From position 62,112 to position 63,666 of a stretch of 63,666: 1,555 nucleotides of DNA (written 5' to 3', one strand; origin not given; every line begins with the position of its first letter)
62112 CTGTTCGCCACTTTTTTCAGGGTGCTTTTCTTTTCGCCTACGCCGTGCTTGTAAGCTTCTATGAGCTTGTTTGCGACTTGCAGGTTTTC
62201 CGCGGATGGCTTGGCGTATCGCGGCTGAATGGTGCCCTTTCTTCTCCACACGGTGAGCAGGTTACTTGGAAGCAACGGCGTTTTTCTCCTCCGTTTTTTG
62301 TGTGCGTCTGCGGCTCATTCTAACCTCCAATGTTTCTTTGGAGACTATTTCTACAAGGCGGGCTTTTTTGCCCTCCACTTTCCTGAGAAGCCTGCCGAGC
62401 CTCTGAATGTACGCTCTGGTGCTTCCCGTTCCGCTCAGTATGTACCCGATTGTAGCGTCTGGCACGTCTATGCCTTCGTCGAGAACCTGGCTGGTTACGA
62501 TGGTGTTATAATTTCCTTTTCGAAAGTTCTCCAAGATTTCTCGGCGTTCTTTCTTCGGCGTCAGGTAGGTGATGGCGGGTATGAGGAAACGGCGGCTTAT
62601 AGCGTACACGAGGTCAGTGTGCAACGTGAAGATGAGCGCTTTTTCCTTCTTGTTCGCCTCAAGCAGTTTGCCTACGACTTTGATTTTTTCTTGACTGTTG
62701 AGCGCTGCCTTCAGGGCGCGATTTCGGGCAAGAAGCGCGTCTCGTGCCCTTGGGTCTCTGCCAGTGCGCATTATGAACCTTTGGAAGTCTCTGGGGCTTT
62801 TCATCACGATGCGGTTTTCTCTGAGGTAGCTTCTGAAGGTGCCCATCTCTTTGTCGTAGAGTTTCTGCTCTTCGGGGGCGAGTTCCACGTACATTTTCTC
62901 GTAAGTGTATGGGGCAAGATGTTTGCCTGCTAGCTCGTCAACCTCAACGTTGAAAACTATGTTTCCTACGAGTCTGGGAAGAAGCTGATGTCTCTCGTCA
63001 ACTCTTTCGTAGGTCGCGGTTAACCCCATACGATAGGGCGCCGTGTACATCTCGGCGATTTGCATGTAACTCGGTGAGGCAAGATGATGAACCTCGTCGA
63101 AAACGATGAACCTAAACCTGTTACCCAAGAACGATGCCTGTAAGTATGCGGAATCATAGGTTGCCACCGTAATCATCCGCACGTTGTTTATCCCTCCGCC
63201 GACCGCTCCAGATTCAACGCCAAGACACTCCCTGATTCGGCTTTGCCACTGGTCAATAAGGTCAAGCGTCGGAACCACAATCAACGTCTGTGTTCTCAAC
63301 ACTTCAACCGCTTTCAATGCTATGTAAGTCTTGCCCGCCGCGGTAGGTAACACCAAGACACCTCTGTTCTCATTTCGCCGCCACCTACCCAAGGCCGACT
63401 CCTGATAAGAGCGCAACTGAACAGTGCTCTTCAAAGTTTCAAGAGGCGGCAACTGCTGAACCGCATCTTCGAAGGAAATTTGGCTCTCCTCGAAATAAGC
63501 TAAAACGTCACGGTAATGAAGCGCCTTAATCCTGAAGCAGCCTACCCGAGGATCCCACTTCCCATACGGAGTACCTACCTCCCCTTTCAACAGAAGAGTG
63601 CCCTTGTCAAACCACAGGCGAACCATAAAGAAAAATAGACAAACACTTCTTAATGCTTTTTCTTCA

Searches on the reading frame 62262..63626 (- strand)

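Call 67: search_protein_families(library=pfam, proteins=[window:62262-63626:-], max_evalue=0.00001)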
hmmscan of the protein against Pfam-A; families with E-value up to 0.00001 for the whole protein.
window:62262-63626:- (454 aa): 5 families
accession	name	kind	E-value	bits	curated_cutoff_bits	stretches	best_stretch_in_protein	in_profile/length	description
PF04851.21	ResIII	-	2.6e-30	105.9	22.5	1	69-208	2-164/164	Type III restriction enzyme, res subunit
PF00271.37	Helicase_C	-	4.9e-18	65.8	23.5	1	313-415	1-108/110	Helicase conserved C-terminal domain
PF18458.6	XPB_DRD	-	6.7e-17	61.6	26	1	4-56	1-57/57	Xeroderma pigmentosum group B helicase damage recognition domain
PF16203.11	ERCC3_RAD25_C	-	5.3e-16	59.1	27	1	314-443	45-183/248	ERCC3/RAD25/XPB C-terminal helicase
PF00270.35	DEAD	-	8.3e-09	35.8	26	1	73-207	2-161/167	DEAD/DEAH box helicase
